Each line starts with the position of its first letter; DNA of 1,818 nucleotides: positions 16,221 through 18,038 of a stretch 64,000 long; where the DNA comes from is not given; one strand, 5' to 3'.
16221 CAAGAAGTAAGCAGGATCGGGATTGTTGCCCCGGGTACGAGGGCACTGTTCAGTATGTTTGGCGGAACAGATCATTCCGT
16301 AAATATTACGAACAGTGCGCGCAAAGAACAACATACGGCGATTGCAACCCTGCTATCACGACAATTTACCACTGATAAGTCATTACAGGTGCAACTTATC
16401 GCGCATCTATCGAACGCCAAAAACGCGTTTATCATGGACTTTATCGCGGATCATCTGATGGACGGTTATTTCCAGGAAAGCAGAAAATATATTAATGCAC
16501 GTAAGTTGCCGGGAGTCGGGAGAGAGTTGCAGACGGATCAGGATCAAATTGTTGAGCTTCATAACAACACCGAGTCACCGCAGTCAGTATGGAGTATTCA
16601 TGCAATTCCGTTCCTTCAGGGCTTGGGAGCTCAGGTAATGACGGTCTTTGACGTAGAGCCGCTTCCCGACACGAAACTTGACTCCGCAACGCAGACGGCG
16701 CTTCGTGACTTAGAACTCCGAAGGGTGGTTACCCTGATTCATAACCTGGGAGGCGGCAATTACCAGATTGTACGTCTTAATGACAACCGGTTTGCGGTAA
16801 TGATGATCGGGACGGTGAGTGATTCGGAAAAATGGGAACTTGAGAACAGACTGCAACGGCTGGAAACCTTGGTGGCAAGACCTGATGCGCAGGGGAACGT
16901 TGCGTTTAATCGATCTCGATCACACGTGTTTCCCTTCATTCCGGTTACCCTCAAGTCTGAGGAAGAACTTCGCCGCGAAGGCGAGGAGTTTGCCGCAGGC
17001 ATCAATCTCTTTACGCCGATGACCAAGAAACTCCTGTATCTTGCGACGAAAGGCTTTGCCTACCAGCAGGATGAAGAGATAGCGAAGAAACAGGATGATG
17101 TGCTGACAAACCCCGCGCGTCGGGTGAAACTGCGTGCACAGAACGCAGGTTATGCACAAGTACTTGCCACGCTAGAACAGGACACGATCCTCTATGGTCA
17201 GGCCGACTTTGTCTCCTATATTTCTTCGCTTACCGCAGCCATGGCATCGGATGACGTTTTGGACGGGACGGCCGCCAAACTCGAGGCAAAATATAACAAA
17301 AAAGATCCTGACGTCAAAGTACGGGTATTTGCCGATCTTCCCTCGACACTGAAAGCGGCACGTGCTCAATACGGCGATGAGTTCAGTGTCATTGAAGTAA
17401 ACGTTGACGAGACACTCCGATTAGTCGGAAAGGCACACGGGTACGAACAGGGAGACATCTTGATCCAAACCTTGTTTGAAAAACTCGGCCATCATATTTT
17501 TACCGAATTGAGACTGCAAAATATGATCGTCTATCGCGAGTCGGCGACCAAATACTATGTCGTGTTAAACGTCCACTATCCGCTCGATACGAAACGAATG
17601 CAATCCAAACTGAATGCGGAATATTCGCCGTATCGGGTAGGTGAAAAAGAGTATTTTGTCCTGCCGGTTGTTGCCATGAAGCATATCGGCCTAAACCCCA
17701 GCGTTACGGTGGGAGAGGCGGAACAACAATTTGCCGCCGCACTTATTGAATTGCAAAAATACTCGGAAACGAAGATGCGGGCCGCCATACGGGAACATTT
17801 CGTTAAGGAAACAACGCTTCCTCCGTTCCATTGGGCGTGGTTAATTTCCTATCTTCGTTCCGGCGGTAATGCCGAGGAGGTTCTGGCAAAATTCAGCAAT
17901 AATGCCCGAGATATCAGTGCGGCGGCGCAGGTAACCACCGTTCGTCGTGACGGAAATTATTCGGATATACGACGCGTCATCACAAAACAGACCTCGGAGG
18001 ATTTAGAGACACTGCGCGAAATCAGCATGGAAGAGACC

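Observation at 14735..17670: GGDEF-like module with GGDEY active-site variant, plus a degenerate second copy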

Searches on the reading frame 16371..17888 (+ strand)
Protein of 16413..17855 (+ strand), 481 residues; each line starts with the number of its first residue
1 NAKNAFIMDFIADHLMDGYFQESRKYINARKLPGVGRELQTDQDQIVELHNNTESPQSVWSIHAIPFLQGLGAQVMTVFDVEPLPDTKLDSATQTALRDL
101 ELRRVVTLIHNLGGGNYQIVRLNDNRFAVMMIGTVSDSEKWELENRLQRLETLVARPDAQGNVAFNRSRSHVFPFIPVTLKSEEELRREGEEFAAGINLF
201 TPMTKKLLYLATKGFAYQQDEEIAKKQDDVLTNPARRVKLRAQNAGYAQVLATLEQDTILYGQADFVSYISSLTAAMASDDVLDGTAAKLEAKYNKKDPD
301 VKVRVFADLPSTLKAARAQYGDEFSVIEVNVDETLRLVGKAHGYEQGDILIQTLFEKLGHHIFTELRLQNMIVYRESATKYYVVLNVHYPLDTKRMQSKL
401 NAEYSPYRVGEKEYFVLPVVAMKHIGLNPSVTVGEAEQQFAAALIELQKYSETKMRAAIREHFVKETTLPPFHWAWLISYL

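Call 83: predict_structure(alignment_id=A4)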
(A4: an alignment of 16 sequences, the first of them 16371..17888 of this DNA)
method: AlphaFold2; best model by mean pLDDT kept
length: 506 residues; sequences in the alignment: 16
mean_pLDDT: 75.6   pTM: 0.69
mean pLDDT of the five models: 75.6, 74.4, 71.0, 69.9, 69.6
residues with pLDDT >= 90: 90; 70-90: 264; 50-70: 107; < 50: 45
segments of 3 or more residues with pLDDT < 50: 47-52, 191-193, 203-215, 226-242, 500-502
pLDDT, mean of each block of 10 residues (from residue 1): 63 75 79 80 53 57 69 82 74 73 71 82 76 83 81 82 69 66 57 50 47 48 49 37 56 76 80 69 74 79 89 88 88 94 87 79 88 89 90 90 89 86 90 94 88 92 91 83 88 72 51
secondary structure, 60 per line:
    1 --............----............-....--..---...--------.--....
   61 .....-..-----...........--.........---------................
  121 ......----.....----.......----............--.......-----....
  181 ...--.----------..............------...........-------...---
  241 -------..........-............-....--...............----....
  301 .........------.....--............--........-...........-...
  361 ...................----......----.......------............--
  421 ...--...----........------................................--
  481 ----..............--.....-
elements in order: H3-14 H19-29 H32-35 H57-65 H76-84 E87-95 H105-126 E131-135 E140-146 H151-162 E165-171 E177-183 H197-210 H217-227 H248-257 H259-270 H272-275 H278-292 H297-309 E316-320 H323-334 E337-344 H346-356 H358-379 E384-389 E394-400 H407-418 E421-423 E426-428 E433-440 H447-478 H485-498 H501-505

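Call 86: fold_search(model_id=the predicted structure, library=pdb)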
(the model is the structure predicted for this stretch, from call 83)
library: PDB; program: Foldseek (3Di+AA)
matches with E <= 10: 529; with E <= 0.001: 49
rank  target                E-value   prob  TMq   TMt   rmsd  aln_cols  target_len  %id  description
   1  7e6g_A                3.8e-06  1.00  0.22  0.37  36.0       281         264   17  Crystal structure of diguanylate cyclase SiaD in complex with its activator SiaC from Pseudomonas aeruginosa (released 2021-09-22)
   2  7e6g_B                6.7e-06  1.00  0.22  0.38  37.9       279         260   17  Crystal structure of diguanylate cyclase SiaD in complex with its activator SiaC from Pseudomonas aeruginosa (released 2021-09-22)
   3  6et7_A                2.1e-05  0.99  0.20  0.16  38.8       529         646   10  Activated heterodimer of the bacteriophytochrome regulated diguanylyl cyclase variant - S505V A526V - from Idiomarina  (released 2018-06-13)
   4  9g86_A                3.9e-05  1.00  0.21  0.23  18.0       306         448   11  Structure of Response regulator PleD in complex with c-diGMP and pppGpp (released 2025-08-06)
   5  4urg_B                4.8e-05  1.00  0.18  0.47   6.7       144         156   17  Crystal Structure of GGDEF domain from T.maritima (active-like dimer) (released 2014-10-08)
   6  5llx_A                5.0e-05  0.99  0.21  0.16  27.7       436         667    8  Bacteriophytochrome activated diguanylyl cyclase from Idiomarina species A28L with GTP bound (released 2017-03-15)
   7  4urq_U                5.6e-05  1.00  0.22  0.60   4.5       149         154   17  Crystal Structure of GGDEF domain (I site mutant) from T.maritima (released 2014-10-08)
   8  4urs_A                5.6e-05  1.00  0.18  0.45   6.7       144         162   17  Crystal Structure of GGDEF domain from T.maritima (released 2014-10-08)
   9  4urg_A                5.9e-05  1.00  0.19  0.49   7.2       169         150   19  Crystal Structure of GGDEF domain from T.maritima (active-like dimer) (released 2014-10-08)
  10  6hbz_B                6.2e-05  1.00  0.20  0.33   5.5       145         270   16  Bdellovibrio bacteriovorus DgcB Full-length (released 2019-08-28)
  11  4urq_V                7.3e-05  1.00  0.19  0.55   6.4       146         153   16  Crystal Structure of GGDEF domain (I site mutant) from T.maritima (released 2014-10-08)
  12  6hbz_A                7.6e-05  1.00  0.20  0.33   5.4       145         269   16  Bdellovibrio bacteriovorus DgcB Full-length (released 2019-08-28)
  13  9g86_B                9.9e-05  1.00  0.20  0.22  14.7       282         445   12  Structure of Response regulator PleD in complex with c-diGMP and pppGpp (released 2025-08-06)
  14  9g85_C                1.2e-04  1.00  0.19  0.21  15.6       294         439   11  Structure of Response regulator PleD in complex with c-diGMP and ppGpp (released 2025-08-06)
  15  5llw_B                1.3e-04  1.00  0.22  0.17  31.1       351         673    9  Bacteriophytochrome activated diguanylyl cyclase from Idiomarina species A28L (released 2017-03-15)
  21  3hva_A                2.7e-04  1.00  0.23  0.58   5.7       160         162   10  Crystal structure of FimX GGDEF domain from Pseudomonas aeruginosa (released 2009-08-18)
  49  6pwk_B                9.2e-04  1.00  0.19  0.23   7.9       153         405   14  Vibrio cholerae LapD S helix-GGDEF-EAL (bound to c-di-GMP) (released 2019-10-09)
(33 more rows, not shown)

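Call 91: search_protein_families(library=pfam, proteins=[window:16413-17855:+], max_evalue=10)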
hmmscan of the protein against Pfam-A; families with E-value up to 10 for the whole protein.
window:16413-17855:+ (481 aa): 1 family
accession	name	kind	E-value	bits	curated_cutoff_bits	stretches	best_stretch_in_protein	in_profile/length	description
PF13455.12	MUG113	-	0.18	12.8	22.3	1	379-418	22-62/73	Meiotically up-regulated gene 113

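Call 94: search_protein_families(library=padloc, proteins=[window:16413-17855:+], max_evalue=0.1)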
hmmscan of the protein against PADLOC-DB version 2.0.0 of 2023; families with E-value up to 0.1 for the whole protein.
window:16413-17855:+ (481 aa): 0 families

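Call 95: search_protein_families(library=ncbifam, proteins=[window:16413-17855:+], max_evalue=0.01)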
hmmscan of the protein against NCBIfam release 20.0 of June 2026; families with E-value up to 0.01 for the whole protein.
window:16413-17855:+ (481 aa): 0 families

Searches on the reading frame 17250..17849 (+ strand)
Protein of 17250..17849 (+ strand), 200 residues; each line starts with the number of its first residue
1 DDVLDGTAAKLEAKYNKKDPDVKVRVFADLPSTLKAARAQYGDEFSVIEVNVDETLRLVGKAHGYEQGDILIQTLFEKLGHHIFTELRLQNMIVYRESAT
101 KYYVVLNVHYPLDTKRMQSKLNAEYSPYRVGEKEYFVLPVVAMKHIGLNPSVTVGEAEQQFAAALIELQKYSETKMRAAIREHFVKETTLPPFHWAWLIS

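Call 9: search_solved_structures(query=window:17250-17849:+, max_evalue=10, show_alignments=3)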
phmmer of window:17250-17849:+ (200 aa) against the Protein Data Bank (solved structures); distinct sequences matched with E-value up to 10: 2.
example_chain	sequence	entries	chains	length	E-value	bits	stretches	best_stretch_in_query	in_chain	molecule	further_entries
1t00_A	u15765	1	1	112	0.91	12.4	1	32-57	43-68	Thioredoxin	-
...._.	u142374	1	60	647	1.1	12.1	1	68-128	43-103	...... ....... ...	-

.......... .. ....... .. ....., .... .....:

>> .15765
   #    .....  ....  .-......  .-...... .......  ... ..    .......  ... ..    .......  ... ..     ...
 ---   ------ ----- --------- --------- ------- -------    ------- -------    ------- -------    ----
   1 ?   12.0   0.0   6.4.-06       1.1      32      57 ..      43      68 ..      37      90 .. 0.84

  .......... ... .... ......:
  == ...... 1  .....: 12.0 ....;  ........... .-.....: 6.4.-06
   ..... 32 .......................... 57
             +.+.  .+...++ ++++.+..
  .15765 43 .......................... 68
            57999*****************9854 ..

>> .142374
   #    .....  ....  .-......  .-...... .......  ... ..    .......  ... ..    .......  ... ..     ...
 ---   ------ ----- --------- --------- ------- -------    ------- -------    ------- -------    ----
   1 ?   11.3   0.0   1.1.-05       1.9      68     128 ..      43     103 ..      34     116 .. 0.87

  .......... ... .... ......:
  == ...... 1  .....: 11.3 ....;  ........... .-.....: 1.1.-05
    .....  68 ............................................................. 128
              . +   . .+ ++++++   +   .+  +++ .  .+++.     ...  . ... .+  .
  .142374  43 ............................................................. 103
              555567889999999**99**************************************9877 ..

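Call 91: search_protein_families(library=pfam, proteins=[window:17304-17800:+], max_evalue=10)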
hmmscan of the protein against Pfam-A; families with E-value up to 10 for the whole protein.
window:17304-17800:+ (165 aa): 2 families
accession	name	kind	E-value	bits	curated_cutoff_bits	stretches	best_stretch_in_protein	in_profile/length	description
PF13455.12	MUG113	-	0.031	15.3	22.3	1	81-121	21-62/73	Meiotically up-regulated gene 113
PF01168.26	Ala_racemase_N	-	0.12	12.5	24.1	1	36-91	21-77/220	Alanine racemase, N-terminal domain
